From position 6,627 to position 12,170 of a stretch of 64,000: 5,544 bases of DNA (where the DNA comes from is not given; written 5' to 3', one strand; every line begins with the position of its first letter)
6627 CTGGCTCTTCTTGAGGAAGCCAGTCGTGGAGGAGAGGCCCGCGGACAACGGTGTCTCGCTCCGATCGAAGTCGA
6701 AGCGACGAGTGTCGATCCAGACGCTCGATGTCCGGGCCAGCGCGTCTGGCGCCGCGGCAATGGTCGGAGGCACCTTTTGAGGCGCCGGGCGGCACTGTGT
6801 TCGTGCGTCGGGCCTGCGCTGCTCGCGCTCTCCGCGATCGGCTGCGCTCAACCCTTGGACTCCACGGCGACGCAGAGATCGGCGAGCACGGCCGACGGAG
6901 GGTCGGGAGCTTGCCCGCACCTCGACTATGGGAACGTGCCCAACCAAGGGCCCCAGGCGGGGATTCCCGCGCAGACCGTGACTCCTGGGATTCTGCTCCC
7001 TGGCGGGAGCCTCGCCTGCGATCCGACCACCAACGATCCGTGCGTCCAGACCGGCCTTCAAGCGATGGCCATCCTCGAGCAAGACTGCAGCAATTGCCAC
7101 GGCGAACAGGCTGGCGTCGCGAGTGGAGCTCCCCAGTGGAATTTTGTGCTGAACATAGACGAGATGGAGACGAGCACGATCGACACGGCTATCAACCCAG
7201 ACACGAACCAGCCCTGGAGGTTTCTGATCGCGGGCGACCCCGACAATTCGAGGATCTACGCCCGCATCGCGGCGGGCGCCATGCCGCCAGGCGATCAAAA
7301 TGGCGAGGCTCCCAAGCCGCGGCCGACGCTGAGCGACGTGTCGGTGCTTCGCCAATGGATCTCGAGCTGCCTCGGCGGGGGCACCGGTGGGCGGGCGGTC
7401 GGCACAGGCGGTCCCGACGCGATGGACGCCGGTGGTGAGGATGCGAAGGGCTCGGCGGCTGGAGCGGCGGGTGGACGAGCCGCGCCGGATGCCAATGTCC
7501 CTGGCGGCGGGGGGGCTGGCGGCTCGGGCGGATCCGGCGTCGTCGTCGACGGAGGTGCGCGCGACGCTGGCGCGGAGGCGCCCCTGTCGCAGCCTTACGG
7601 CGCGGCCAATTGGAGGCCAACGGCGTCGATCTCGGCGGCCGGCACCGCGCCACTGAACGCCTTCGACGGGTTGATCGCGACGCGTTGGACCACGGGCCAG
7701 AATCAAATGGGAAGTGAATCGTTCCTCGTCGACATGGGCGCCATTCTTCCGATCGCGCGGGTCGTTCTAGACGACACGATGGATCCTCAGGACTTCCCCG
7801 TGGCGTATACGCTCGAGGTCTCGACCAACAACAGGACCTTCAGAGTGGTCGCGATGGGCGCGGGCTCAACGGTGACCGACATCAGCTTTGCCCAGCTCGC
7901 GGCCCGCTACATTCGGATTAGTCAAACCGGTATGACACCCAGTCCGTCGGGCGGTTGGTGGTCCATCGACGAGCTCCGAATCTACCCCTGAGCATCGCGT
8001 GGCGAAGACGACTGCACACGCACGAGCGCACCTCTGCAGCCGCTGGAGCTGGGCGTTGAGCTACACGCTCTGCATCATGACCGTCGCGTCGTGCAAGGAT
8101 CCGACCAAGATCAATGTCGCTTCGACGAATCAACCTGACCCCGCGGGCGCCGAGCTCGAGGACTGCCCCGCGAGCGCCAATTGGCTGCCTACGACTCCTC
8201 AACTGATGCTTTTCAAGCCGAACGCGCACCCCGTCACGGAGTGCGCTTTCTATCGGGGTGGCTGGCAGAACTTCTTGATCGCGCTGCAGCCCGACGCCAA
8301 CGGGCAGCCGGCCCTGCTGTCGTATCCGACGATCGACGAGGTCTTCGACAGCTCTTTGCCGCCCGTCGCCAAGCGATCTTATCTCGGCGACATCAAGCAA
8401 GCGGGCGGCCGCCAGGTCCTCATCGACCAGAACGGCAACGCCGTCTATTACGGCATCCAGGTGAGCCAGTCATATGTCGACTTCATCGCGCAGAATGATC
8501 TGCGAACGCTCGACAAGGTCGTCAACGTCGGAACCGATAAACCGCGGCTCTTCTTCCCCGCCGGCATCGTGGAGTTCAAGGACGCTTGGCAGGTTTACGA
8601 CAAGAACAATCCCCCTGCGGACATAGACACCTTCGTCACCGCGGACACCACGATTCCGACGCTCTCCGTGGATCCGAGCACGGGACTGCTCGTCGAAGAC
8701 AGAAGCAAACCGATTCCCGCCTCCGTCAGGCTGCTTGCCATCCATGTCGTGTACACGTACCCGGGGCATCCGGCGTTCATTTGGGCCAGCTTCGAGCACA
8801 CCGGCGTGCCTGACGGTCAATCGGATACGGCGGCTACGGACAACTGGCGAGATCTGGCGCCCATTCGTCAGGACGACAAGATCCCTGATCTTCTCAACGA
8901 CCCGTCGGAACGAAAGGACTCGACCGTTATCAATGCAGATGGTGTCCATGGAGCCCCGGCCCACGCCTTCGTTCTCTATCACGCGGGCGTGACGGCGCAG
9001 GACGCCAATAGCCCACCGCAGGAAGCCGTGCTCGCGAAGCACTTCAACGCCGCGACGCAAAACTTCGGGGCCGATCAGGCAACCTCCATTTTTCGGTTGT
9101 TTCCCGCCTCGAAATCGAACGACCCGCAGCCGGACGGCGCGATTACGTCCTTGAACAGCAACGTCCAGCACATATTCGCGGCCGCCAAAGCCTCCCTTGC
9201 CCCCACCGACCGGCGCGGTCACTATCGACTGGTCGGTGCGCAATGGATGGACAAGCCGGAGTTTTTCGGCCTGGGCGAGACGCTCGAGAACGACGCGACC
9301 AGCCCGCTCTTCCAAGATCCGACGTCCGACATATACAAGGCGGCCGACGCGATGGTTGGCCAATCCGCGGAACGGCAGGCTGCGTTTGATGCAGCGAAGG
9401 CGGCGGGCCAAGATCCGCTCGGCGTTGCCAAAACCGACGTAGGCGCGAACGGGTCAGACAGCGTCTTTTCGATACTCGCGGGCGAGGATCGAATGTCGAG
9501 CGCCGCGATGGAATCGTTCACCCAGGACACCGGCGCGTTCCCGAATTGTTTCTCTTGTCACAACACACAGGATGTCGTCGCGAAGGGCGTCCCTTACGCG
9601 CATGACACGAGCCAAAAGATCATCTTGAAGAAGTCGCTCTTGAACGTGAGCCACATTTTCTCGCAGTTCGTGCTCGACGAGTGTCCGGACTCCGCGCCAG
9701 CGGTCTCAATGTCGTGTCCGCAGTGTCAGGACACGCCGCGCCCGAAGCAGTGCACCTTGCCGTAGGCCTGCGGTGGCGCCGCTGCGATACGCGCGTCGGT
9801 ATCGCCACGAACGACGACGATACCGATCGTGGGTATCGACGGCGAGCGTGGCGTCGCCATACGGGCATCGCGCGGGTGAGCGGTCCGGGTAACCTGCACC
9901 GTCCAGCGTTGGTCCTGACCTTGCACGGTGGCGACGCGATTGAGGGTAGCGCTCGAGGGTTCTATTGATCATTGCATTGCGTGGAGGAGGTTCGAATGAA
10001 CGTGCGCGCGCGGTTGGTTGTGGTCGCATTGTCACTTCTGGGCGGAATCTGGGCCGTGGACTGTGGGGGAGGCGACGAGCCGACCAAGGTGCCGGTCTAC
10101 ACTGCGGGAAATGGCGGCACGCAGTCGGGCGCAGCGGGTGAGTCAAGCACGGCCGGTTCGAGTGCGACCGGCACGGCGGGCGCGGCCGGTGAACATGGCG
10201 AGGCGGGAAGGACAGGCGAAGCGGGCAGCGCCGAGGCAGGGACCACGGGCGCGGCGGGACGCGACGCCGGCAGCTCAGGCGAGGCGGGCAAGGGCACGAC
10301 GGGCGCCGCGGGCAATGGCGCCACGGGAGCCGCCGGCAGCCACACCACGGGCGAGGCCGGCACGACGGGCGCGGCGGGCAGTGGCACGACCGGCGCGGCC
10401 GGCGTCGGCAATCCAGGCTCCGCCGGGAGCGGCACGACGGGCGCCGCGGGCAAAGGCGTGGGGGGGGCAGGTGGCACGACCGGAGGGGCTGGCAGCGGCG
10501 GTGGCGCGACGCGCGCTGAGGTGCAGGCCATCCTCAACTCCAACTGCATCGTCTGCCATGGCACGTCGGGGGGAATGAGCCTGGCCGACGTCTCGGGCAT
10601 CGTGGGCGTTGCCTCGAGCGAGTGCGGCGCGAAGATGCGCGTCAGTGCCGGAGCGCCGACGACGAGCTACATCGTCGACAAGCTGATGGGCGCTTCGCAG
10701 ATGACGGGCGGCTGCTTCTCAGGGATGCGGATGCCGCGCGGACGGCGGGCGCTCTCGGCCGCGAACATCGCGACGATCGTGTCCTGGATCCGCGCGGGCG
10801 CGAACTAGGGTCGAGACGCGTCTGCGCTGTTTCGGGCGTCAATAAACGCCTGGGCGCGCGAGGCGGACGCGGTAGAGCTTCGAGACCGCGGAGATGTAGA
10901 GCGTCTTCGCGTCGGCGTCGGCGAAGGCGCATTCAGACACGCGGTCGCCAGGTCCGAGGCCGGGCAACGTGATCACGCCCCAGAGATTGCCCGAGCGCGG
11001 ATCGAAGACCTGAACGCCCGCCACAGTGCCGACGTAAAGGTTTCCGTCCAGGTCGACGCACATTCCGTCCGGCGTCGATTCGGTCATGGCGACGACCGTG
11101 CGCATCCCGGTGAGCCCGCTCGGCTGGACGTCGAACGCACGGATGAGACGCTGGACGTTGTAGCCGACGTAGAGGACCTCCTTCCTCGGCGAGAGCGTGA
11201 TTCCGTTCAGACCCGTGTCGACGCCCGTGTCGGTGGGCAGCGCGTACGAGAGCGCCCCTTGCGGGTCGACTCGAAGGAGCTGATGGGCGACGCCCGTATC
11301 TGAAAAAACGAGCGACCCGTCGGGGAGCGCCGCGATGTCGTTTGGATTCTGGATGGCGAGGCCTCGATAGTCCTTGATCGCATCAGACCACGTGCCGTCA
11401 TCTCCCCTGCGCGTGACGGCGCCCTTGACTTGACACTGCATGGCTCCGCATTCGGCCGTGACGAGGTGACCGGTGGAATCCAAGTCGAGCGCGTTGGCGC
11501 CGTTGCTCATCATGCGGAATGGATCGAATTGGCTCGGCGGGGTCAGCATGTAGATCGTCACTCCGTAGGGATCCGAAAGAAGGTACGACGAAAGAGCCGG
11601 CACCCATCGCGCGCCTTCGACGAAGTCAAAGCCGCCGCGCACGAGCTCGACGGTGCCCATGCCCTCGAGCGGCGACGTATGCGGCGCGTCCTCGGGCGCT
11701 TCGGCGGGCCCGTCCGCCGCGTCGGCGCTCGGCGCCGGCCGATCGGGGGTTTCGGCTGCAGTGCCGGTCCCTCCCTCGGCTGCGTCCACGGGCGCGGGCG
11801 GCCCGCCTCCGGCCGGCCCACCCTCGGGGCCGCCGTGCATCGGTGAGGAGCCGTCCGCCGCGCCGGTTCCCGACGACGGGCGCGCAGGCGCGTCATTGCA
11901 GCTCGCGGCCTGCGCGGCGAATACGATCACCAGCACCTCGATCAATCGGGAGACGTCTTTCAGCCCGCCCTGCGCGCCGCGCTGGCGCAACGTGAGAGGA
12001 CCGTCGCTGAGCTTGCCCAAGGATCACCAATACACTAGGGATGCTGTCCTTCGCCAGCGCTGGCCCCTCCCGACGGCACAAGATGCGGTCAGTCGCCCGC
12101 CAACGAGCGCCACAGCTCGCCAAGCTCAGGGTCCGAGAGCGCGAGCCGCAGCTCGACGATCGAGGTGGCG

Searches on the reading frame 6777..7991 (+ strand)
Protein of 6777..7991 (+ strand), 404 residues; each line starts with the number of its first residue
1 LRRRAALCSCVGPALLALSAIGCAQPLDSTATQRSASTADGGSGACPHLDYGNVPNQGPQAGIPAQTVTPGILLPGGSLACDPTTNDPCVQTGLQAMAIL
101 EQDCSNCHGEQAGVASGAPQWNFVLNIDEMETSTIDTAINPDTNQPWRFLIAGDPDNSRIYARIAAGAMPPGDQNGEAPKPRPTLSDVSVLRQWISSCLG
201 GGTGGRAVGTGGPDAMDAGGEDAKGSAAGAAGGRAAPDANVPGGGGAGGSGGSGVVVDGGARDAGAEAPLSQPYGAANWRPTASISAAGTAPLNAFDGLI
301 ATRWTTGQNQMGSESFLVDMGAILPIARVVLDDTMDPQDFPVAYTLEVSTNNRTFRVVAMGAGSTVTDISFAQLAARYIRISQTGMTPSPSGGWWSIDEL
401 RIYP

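Call 31: search_protein_families(library=pfam, proteins=[window:6777-7991:+], max_evalue=0.01)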
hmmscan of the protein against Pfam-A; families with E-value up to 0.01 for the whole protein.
window:6777-7991:+ (404 aa): 2 families
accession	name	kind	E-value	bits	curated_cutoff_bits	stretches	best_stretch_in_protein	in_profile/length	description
PF00754.31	F5_F8_type_C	-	7.6e-12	45.9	28.2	1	284-400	5-127/127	F5/8 type C domain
PF22633.2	F5_F8_type_C_2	-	2.5e-08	34.8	27.8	1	294-381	1-91/91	NedA-like, galactose-binding domain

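Call 86: search_protein_families(library=padloc, proteins=[window:6777-7991:+], max_evalue=0.00001)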
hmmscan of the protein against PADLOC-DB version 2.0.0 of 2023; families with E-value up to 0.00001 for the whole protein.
window:6777-7991:+ (404 aa): 0 families

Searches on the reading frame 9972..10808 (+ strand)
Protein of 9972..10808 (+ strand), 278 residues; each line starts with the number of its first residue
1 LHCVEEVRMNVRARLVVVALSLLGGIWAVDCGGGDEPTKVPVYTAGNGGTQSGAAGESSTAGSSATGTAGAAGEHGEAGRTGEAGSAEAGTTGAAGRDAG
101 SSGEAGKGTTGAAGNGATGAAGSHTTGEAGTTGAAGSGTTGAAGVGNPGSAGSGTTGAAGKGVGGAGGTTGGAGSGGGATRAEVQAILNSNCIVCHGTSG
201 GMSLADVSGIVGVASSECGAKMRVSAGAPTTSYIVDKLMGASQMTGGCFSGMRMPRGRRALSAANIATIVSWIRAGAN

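Call 31: search_protein_families(library=pfam, proteins=[window:9972-10808:+], max_evalue=0.01)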
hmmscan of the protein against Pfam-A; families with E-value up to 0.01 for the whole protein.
window:9972-10808:+ (278 aa): 2 families
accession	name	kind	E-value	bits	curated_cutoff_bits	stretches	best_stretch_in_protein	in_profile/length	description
PF13442.11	Cytochrome_CBB3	-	0.00093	19.9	27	1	182-273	4-68/68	Cytochrome C oxidase, cbb3-type, subunit III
PF00034.26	Cytochrom_C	-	0.0027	19.4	21.3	1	183-274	3-87/90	Cytochrome c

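Call 86: search_protein_families(library=padloc, proteins=[window:9972-10808:+], max_evalue=0.00001)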
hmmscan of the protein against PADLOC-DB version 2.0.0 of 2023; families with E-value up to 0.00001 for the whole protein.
window:9972-10808:+ (278 aa): 0 families

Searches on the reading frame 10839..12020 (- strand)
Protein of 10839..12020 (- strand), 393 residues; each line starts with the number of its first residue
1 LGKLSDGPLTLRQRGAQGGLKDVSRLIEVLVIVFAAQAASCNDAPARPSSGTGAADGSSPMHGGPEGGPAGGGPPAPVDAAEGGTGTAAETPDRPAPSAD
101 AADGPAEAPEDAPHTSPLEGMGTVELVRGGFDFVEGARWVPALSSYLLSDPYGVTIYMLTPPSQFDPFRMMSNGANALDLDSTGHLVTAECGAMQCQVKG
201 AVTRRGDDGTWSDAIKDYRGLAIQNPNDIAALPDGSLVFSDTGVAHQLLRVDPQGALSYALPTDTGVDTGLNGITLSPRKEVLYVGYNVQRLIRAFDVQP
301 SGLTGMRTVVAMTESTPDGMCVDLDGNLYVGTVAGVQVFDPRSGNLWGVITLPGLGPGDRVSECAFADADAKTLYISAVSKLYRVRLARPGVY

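Call 31: search_protein_families(library=pfam, proteins=[window:10839-12020:-], max_evalue=0.01)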
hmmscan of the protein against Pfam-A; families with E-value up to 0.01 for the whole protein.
window:10839-12020:- (393 aa): 1 family
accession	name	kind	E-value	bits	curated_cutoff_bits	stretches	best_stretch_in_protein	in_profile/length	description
PF08450.18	SGL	-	6.6e-24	85.3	26.3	1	135-378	3-244/246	SMP-30/Gluconolactonase/LRE-like region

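Call 86: search_protein_families(library=padloc, proteins=[window:10839-12020:-], max_evalue=0.00001)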
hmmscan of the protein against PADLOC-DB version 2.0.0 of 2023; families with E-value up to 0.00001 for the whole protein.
window:10839-12020:- (393 aa): 0 families
